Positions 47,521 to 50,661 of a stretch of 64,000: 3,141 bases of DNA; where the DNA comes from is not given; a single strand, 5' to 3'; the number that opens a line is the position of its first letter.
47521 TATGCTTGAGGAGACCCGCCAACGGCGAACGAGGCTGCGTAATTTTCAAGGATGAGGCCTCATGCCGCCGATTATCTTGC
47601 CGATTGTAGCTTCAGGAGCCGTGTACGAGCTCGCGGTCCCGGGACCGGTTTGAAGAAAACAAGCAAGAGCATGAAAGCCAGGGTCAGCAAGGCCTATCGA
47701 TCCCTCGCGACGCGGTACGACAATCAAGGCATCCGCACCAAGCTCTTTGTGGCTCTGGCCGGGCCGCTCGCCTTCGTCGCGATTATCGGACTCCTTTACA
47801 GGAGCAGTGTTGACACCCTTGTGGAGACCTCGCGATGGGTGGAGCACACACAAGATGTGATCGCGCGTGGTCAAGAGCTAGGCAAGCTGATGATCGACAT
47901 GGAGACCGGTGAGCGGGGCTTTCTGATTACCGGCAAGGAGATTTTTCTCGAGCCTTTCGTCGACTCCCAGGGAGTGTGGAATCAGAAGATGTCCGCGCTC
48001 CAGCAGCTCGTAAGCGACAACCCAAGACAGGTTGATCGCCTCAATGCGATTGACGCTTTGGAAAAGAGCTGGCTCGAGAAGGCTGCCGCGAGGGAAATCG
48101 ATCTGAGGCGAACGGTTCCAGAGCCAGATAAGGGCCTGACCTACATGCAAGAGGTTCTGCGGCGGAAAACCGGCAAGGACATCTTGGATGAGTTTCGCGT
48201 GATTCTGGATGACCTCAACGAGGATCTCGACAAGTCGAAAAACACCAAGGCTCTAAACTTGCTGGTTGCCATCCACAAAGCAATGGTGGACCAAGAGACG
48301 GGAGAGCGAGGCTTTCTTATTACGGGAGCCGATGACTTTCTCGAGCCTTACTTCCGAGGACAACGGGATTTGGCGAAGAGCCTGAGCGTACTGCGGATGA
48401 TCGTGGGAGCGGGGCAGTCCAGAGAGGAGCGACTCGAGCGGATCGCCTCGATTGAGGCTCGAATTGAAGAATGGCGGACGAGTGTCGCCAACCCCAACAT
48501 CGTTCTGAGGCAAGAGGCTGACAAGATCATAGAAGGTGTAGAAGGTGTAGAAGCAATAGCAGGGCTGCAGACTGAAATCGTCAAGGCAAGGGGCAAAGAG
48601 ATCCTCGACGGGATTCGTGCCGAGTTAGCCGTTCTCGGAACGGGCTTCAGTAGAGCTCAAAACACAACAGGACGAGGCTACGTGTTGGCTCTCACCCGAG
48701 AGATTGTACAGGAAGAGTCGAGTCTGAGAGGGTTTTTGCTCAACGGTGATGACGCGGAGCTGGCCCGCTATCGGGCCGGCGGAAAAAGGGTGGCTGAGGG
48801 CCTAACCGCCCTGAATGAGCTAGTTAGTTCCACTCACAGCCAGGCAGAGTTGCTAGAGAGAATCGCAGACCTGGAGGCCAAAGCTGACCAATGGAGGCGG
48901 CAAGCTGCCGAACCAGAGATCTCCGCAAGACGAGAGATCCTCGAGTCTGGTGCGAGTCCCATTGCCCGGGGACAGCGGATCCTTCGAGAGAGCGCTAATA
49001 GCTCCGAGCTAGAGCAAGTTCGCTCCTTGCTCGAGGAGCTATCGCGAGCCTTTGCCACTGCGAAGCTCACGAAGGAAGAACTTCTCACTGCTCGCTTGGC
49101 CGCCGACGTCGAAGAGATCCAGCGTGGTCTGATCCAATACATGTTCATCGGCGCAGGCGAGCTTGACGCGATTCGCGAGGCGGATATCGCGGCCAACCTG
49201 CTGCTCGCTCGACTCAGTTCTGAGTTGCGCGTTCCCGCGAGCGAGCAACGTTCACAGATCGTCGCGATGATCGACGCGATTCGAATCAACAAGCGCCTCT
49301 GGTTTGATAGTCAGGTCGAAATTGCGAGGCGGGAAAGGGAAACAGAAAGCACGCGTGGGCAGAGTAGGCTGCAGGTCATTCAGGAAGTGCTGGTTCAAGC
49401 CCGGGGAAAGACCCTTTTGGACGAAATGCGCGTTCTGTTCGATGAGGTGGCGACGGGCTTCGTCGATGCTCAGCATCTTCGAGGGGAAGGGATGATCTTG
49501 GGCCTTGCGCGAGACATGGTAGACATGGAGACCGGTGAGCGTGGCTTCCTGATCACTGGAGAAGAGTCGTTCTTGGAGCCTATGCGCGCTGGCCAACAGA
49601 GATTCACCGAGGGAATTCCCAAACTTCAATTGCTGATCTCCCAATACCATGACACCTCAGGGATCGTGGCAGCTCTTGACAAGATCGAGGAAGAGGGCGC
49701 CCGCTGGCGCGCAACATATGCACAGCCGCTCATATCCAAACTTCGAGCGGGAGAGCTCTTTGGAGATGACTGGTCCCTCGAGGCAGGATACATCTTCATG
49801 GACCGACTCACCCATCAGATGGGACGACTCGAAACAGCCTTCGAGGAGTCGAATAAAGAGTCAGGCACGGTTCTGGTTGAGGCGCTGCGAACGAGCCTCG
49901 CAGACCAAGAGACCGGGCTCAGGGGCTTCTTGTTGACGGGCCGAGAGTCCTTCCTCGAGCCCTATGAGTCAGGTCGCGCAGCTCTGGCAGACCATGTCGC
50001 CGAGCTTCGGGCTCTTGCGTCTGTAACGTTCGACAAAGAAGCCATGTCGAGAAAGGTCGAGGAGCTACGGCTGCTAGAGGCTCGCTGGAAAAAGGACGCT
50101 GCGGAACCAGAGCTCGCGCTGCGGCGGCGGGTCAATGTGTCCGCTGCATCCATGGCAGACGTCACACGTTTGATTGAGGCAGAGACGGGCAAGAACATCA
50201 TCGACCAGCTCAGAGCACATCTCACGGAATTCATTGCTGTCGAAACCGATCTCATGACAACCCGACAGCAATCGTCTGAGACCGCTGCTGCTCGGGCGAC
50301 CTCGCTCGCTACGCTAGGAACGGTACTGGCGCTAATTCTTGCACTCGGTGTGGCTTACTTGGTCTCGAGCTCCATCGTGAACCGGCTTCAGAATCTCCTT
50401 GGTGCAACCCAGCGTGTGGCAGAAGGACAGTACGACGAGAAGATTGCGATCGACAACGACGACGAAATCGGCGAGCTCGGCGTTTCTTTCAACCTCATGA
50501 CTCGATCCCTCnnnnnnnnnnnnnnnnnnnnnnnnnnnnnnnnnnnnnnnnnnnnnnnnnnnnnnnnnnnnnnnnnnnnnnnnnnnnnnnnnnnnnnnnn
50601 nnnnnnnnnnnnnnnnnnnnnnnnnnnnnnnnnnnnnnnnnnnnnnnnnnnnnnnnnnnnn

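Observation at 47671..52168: Giant hybrid histidine kinase with five tandem CHASE3 sensor modules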

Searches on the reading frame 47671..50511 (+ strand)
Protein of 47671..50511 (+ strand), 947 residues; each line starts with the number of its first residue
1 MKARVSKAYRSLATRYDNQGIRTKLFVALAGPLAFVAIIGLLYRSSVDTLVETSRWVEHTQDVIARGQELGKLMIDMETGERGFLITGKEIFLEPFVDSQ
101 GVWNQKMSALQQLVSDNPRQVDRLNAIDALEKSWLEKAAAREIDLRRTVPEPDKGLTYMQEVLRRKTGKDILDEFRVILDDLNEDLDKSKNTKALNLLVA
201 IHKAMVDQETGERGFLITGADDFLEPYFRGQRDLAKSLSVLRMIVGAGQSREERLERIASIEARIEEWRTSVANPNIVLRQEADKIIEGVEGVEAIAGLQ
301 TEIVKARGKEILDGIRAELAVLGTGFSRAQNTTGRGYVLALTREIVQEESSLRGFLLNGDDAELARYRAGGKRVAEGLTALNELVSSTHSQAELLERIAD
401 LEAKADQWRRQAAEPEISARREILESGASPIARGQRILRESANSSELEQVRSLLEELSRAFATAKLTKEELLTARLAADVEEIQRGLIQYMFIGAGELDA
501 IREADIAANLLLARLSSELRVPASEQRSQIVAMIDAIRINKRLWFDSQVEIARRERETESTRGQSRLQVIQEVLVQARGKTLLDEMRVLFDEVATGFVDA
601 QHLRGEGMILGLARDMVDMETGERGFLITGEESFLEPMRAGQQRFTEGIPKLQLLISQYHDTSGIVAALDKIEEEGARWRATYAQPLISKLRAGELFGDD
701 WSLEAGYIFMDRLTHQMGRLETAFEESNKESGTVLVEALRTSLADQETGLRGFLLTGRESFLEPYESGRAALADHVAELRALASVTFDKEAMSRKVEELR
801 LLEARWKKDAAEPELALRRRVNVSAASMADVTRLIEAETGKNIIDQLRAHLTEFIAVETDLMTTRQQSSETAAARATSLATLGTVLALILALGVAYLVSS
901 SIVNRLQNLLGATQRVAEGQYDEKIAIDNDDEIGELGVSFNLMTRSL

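Call 10: find_homologous_proteins(query=window:47671-50511:+, max_evalue=0.00001)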
Query seq(947 aa) (947 aa): 292 proteins with E <= 0.00001 among 8000 candidates; the best 120 are listed.
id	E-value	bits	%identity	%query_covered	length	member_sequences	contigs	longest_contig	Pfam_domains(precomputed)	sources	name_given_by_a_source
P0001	0.0e+0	1997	100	100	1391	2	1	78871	PF00672.31,PF05227.20,PF02518.32,PF00512.32,PF00072.31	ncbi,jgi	-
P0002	3.0e-233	795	47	98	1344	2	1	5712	PF00672.31,PF05227.20,PF02518.32,PF00512.32,PF00072.31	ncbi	-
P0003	1.1e-208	714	40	99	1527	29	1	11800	PF00672.31,PF05227.20,PF25621.2,PF02518.32,PF00512.32,PF00072.31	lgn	-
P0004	4.3e-181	622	36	99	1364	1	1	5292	PF00672.31,PF05227.20,PF02518.32,PF00512.32,PF00072.31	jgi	-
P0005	1.1e-174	601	36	98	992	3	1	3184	PF00672.31,PF05227.20,PF15579.11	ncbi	ncbi:hypothetical protein A9R01_08430, partial ['Osedax' symbiont bacterium Rs2_46_30_T18]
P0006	4.4e-174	599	36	98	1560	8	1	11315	PF00672.31,PF05227.20,PF02518.32,PF00512.32,PF00072.31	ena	-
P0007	2.2e-173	597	36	95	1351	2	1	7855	PF00672.31,PF05227.20,PF02518.32,PF00512.32,PF00072.31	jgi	-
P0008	5.7e-173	595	37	98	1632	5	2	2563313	PF00672.31,PF05227.20,PF02518.32,PF00512.32,PF23198.2,PF00072.31,PF01627.29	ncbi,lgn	ncbi:MAG: CHASE3 domain-containing protein [Cycloclasticus sp.]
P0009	9.7e-173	595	37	98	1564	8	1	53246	PF00672.31,PF05227.20,PF02518.32,PF00512.32,PF00072.31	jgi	-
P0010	1.5e-169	584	34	100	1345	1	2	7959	PF00672.31,PF05227.20,PF02518.32,PF00512.32,PF00072.31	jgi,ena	-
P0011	3.3e-167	576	34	98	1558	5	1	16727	PF00672.31,PF05227.20,PF02518.32,PF00512.32,PF00072.31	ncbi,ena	-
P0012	4.9e-167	576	36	96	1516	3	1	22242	PF00672.31,PF05227.20,PF02518.32,PF00512.32,PF00072.31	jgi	-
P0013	9.1e-165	568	34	98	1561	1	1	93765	PF00672.31,PF05227.20,PF02518.32,PF00512.32,PF00072.31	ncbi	ncbi:MAG: CHASE3 domain-containing protein [Bermanella sp.]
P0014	1.4e-164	568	34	98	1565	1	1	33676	PF00672.31,PF05227.20,PF02518.32,PF00512.32,PF00072.31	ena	-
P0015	1.3e-162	561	33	100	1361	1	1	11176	PF00672.31,PF05227.20,PF02518.32,PF00512.32,PF00072.31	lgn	-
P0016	5.9e-162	559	32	98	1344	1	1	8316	PF00672.31,PF05227.20,PF02518.32,PF00512.32,PF00072.31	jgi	-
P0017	8.7e-162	558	43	78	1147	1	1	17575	PF00672.31,PF05227.20,PF02518.32,PF00512.32,PF00072.31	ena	-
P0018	2.3e-155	537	32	98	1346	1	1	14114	PF00672.31,PF05227.20,PF02518.32,PF00512.32,PF00072.31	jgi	-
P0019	5.2e-155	536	32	98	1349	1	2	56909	PF00672.31,PF05227.20,PF02518.32,PF00512.32,PF00072.31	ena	-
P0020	1.7e-153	531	36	48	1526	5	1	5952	PF00672.31,PF05227.20,PF02518.32,PF00512.32,PF00072.31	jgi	-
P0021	7.2e-150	519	33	98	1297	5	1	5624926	PF00672.31,PF05227.20,PF02518.32,PF00512.32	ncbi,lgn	ncbi:hypothetical protein R50073_16030 [Maricurvus nonylphenolicus]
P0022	8.8e-150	519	34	100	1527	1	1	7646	PF00672.31,PF05227.20,PF02518.32,PF00512.32,PF00072.31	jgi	-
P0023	1.5e-149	518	33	88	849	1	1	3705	PF05227.20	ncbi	ncbi:MAG: CHASE3 domain-containing protein, partial [Cycloclasticus sp.]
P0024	6.0e-149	516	34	99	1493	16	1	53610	PF00672.31,PF05227.20,PF02518.32,PF00512.32,PF23198.2,PF00072.31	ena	-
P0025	3.3e-147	510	35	95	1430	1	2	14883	PF00672.31,PF05227.20,PF02518.32,PF00512.32,PF00072.31,PF01627.29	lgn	-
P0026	5.6e-147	509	35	100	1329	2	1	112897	PF00672.31,PF05227.20,PF02518.32,PF00512.32,PF00072.31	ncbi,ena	-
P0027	1.8e-144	501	32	97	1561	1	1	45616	PF00672.31,PF05227.20,PF02518.32,PF00512.32,PF00072.31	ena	-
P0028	2.4e-144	501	33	96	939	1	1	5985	PF05227.20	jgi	-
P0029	2.0e-132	461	31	88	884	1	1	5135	PF05227.20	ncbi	-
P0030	6.8e-108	380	30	99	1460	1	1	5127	PF00672.31,PF05227.20,PF02518.32,PF00512.32,PF00072.31,PF01627.29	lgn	-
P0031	3.8e-107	378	36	44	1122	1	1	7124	PF00672.31,PF13185.13,PF05227.20,PF01590.33,PF02518.32,PF00512.32,PF00072.31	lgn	-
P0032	5.2e-104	367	35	47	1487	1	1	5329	PF00672.31,PF13185.13,PF05227.20,PF01590.33,PF02518.32,PF13492.13,PF00512.32,PF23198.2,PF00072.31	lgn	-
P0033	8.6e-104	367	34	43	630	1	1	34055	PF00672.31,PF05227.20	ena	-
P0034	3.9e-101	358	36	44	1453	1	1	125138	PF13185.13,PF05227.20,PF01590.33,PF02518.32,PF00512.32,PF00072.31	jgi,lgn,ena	-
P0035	2.6e-99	352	45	33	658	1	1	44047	PF00672.31,PF05227.20,PF02518.32,PF00512.32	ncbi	-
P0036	3.1e-96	342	37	43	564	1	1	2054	PF05227.20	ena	-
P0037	1.1e-95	340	35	43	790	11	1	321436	PF00015.27,PF05227.20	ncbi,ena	-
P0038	5.8e-94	334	38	43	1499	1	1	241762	PF13185.13,PF05227.20,PF01590.33,PF02518.32,PF00512.32,PF23198.2,PF00072.31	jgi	jgi:signal transduction histidine kinase/CheY-like chemotaxis protein/CHASE3 domain sensor protein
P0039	5.8e-94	334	38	47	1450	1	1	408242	PF13185.13,PF05227.20,PF01590.33,PF02518.32,PF00512.32,PF00072.31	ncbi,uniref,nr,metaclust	ncbi:CHASE3 domain-containing protein [Psychromonas aquimarina]|uniref:CHASE3 domain-containing prot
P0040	1.2e-92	330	34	45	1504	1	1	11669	PF00672.31,PF13185.13,PF05227.20,PF01590.33,PF02518.32,PF00512.32,PF00072.31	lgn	-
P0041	2.5e-92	329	35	43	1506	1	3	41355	PF13185.13,PF05227.20,PF02518.32,PF00512.32,PF00072.31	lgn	-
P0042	1.8e-90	322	41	32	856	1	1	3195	PF00672.31,PF13426.14,PF05227.20,PF00563.26,PF00990.27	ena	-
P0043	3.2e-90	322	36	47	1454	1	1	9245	PF13185.13,PF05227.20,PF01590.33,PF02518.32,PF00512.32,PF00072.31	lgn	-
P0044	1.3e-89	320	38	42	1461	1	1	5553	PF13185.13,PF05227.20,PF01590.33,PF02518.32,PF00512.32,PF00072.31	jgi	-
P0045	2.4e-89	319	36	50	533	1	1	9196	PF05227.20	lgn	-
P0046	1.2e-87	313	42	32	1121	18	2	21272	PF00672.31,PF05227.20,PF02518.32,PF00512.32,PF00072.31,PF01627.29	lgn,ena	-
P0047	1.9e-87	312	35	46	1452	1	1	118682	PF13185.13,PF05227.20,PF02518.32,PF00512.32,PF00072.31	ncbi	-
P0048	1.2e-86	310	36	47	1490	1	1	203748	PF13185.13,PF05227.20,PF01590.33,PF02518.32,PF00512.32,PF00072.31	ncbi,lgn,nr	ncbi:MAG: CHASE3 domain-containing protein [Coxiellaceae bacterium]|nr:CHASE3 domain-containing prot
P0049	2.0e-85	306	35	43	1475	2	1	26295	PF13185.13,PF05227.20,PF01590.33,PF02518.32,PF00512.32,PF00072.31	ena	-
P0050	6.0e-85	304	36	45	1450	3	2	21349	PF13185.13,PF05227.20,PF01590.33,PF02518.32,PF00512.32,PF00072.31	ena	-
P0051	5.2e-84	301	37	43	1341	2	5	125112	PF13185.13,PF05227.20,PF01590.33,PF02518.32,PF00512.32,PF00072.31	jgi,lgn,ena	jgi:signal transduction histidine kinase/CHASE3 domain sensor protein/DNA-binding response OmpR fami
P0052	8.3e-84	300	38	42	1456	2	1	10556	PF13185.13,PF05227.20,PF01590.33,PF02518.32,PF00512.32,PF00072.31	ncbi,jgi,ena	-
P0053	3.0e-82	295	36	40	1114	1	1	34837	PF13185.13,PF05227.20,PF01590.33,PF02518.32,PF00512.32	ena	-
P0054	1.2e-80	290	36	42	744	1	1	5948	PF13185.13,PF05227.20,PF01590.33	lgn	-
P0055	1.9e-80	289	33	49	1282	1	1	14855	PF00672.31,PF13185.13,PF05227.20,PF01590.33,PF02518.32,PF00512.32,PF00072.31,PF01627.29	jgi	-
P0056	6.3e-80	288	37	43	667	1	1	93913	PF05227.20,PF00072.31,PF01627.29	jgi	jgi:CHASE3 domain sensor protein/CheY-like chemotaxis protein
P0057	1.1e-78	283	38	32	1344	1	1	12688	PF00672.31,PF13185.13,PF05227.20,PF01590.33,PF02518.32,PF00512.32,PF00072.31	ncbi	-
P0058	1.5e-78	283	37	42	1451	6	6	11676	PF13185.13,PF05227.20,PF01590.33,PF02518.32,PF00512.32,PF00072.31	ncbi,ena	ncbi:MAG: CHASE3 domain-containing protein [Bermanella sp.]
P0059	2.3e-77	279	33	42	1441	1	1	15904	PF13185.13,PF05227.20,PF01590.33,PF02518.32,PF00512.32,PF00072.31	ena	-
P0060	1.2e-76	277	40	32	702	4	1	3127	PF00015.27,PF00672.31,PF05227.20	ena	-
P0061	9.6e-76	274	36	41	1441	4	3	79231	PF13185.13,PF05227.20,PF01590.33,PF02518.32,PF00512.32,PF00072.31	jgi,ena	-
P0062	1.2e-75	273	36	38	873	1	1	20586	PF00015.27,PF00672.31,PF05227.20,PF12729.14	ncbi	-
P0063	2.5e-75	272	42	29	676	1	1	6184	PF00015.27,PF05227.20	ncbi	-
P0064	2.7e-75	272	40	32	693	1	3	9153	PF00015.27,PF00672.31,PF05227.20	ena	-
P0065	7.4e-75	271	39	32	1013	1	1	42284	PF00672.31,PF13185.13,PF05227.20,PF01590.33,PF02518.32,PF00512.32,PF00072.31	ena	-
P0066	7.5e-74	267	28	43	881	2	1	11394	PF00015.27,PF05227.20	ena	-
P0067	1.5e-73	266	32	47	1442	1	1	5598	PF13185.13,PF05227.20,PF01590.33,PF02518.32,PF00512.32,PF00072.31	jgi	-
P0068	2.2e-73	266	36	42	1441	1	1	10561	PF13185.13,PF05227.20,PF01590.33,PF02518.32,PF00512.32,PF00072.31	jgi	-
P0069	6.1e-73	264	36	35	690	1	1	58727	PF00015.27,PF00672.31,PF05227.20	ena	-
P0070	7.6e-73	264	40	32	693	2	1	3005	PF00015.27,PF00672.31,PF05227.20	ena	-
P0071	1.1e-72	264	33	35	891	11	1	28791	PF00672.31,PF05227.20,PF02518.32,PF00512.32,PF00072.31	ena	-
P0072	1.2e-72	264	32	42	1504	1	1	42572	PF00672.31,PF13185.13,PF05227.20,PF01590.33,PF02518.32,PF00512.32,PF00072.31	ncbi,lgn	-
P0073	1.9e-72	263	37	32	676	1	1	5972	PF00015.27,PF00672.31,PF05227.20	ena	-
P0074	5.1e-72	261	43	32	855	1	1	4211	PF00015.27,PF00672.31,PF05227.20,PF18947.6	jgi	-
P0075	2.9e-71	259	43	24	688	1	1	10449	PF00015.27,PF00672.31,PF05227.20,PF10046.15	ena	-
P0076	3.8e-71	259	35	35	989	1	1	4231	PF00672.31,PF13185.13,PF05227.20,PF01590.33,PF13492.13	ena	-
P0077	4.9e-71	258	26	55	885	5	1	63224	PF00015.27,PF00672.31,PF05227.20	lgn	-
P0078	5.9e-71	258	40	32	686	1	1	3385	PF00015.27,PF00672.31,PF05227.20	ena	-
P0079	7.2e-71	258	27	55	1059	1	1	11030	PF00015.27,PF00672.31,PF05227.20,PF18947.6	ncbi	-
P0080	1.9e-69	253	25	58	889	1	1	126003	PF00015.27,PF00672.31,PF05227.20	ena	-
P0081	7.9e-69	251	29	46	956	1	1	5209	PF00015.27,PF00672.31,PF05227.20,PF18947.6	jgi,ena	jgi:methyl-accepting chemotaxis protein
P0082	9.0e-69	251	37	29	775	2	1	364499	PF13426.14,PF13185.13,PF05227.20,PF01590.33,PF00989.32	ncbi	-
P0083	1.6e-68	250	34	35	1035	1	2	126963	PF00672.31,PF13185.13,PF05227.20,PF01590.33,PF13492.13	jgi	jgi:CHASE3 domain sensor protein/GAF domain-containing protein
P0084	2.2e-68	249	28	43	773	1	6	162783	PF00015.27,PF05227.20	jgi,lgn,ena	jgi:methyl-accepting chemotaxis protein/coenzyme F420-reducing hydrogenase delta subunit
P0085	2.4e-68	249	33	32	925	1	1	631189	PF00672.31,PF05227.20,PF02518.32,PF00512.32,PF00072.31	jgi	jgi:signal transduction histidine kinase/CHASE3 domain sensor protein/CheY-like chemotaxis protein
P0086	2.9e-67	246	35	31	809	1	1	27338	PF13426.14,PF13185.13,PF05227.20,PF01590.33,PF00989.32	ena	-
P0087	6.5e-66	241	28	42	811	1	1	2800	PF00015.27,PF05227.20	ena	-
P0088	8.2e-66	241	27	42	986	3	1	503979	PF00015.27,PF00672.31,PF05227.20,PF18947.6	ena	-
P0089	2.2e-65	239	35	31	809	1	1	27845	PF13426.14,PF13185.13,PF05227.20,PF01590.33,PF00989.32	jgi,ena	-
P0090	3.3e-65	239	32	40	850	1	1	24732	PF00015.27,PF00672.31,PF05227.20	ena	-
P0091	1.1e-64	237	36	32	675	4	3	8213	PF13185.13,PF05227.20,PF01590.33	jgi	jgi:CHASE3 domain sensor protein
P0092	1.7e-64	237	32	41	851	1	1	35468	PF00015.27,PF00672.31,PF05227.20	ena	-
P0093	1.8e-64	236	33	47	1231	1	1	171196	PF00672.31,PF08447.19,PF13426.14,PF13188.14,PF05227.20,PF08448.17,PF02518.32,PF00512.32,PF00989.32,PF00072.31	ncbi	-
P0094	2.3e-64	236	34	41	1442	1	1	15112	PF13185.13,PF05227.20,PF01590.33,PF02518.32,PF00512.32,PF00072.31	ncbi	-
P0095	2.7e-64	236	34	32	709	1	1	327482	PF00015.27,PF05227.20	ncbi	-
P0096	2.8e-64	236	37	32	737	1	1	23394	PF00672.31,PF13426.14,PF13188.14,PF05227.20,PF13581.13,PF08448.17,PF02518.32,PF00989.32,PF07536.21,PF07568.19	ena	-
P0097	3.5e-64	235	29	44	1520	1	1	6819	PF00672.31,PF13185.13,PF05227.20,PF01590.33,PF02518.32,PF13492.13,PF00512.32,PF00072.31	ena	-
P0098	9.2e-64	234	34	35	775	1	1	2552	PF00672.31,PF08447.19,PF05227.20,PF07730.20,PF02518.32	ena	-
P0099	2.0e-63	233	38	31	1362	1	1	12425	PF00672.31,PF13185.13,PF05227.20,PF01590.33,PF02518.32,PF00512.32,PF00072.31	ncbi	-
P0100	3.6e-62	229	41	31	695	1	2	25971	PF00015.27,PF05227.20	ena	-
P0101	4.5e-62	229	36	35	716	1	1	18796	PF00015.27,PF00672.31,PF05227.20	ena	-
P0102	2.2e-61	226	36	31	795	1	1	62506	PF00015.27,PF05227.20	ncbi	-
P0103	4.7e-60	222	32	35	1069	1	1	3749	PF00015.27,PF00672.31,PF13426.14,PF05227.20,PF08448.17,PF00989.32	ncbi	-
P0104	6.6e-60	221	36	35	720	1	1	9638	PF00015.27,PF00672.31,PF05227.20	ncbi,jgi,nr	ncbi:MAG: methyl-accepting chemotaxis protein [Deltaproteobacteria bacterium]|jgi:methyl-accepting c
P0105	9.2e-60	221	30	42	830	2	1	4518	PF00015.27,PF00672.31,PF05227.20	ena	-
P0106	2.4e-59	219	25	50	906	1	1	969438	PF00015.27,PF00672.31,PF05227.20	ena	-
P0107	2.9e-59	219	33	32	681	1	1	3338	PF00015.27,PF05227.20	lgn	-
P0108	3.0e-59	219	33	35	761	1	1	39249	PF13185.13,PF05227.20,PF01590.33,PF18947.6,PF13492.13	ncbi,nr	ncbi:CHASE3 domain-containing protein [Candidatus Halobeggiatoa sp. HSG11]|nr:CHASE3 domain-containi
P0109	4.4e-59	219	40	28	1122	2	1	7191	PF00672.31,PF13185.13,PF05227.20,PF02518.32,PF18947.6,PF00512.32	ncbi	ncbi:MAG: hypothetical protein DRR19_17390, partial [Candidatus Parabeggiatoa sp. nov. 1]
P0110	5.7e-59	218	29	43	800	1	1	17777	PF00015.27,PF05227.20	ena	-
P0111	2.6e-58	216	36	32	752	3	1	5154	PF00672.31,PF13185.13,PF05227.20,PF01590.33,PF18947.6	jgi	jgi:CHASE3 domain sensor protein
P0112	2.6e-58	216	34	33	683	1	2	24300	PF00015.27,PF05227.20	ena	-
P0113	5.2e-58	215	41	28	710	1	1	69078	PF00672.31,PF13185.13,PF05227.20,PF01590.33,PF18947.6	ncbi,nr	ncbi:CHASE3 domain-containing protein [Candidatus Halobeggiatoa sp. HSG11]|nr:CHASE3 domain-containi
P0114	6.1e-58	215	33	35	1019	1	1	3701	PF00672.31,PF08447.19,PF13426.14,PF13188.14,PF05227.20,PF08448.17,PF02518.32,PF00512.32,PF00989.32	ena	-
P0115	1.5e-57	214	35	35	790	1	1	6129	PF00672.31,PF05227.20,PF02518.32,PF00512.32,PF00072.31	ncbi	-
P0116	1.8e-57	213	38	30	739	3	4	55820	PF00672.31,PF13185.13,PF05227.20,PF18947.6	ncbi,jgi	-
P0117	2.1e-57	213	35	35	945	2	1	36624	PF00672.31,PF08447.19,PF05227.20,PF02518.32,PF00512.32,PF00072.31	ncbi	-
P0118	2.5e-57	213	40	32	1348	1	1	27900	PF13185.13,PF05227.20,PF01590.33,PF02518.32,PF00512.32,PF00072.31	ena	-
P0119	5.1e-57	212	33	35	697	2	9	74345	PF00672.31,PF13185.13,PF05227.20,PF01590.33,PF18947.6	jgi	jgi:CHASE3 domain sensor protein/putative methionine-R-sulfoxide reductase with GAF domain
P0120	7.7e-57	211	38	32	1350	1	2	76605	PF13185.13,PF05227.20,PF01590.33,PF02518.32,PF00512.32,PF23198.2,PF00072.31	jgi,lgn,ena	-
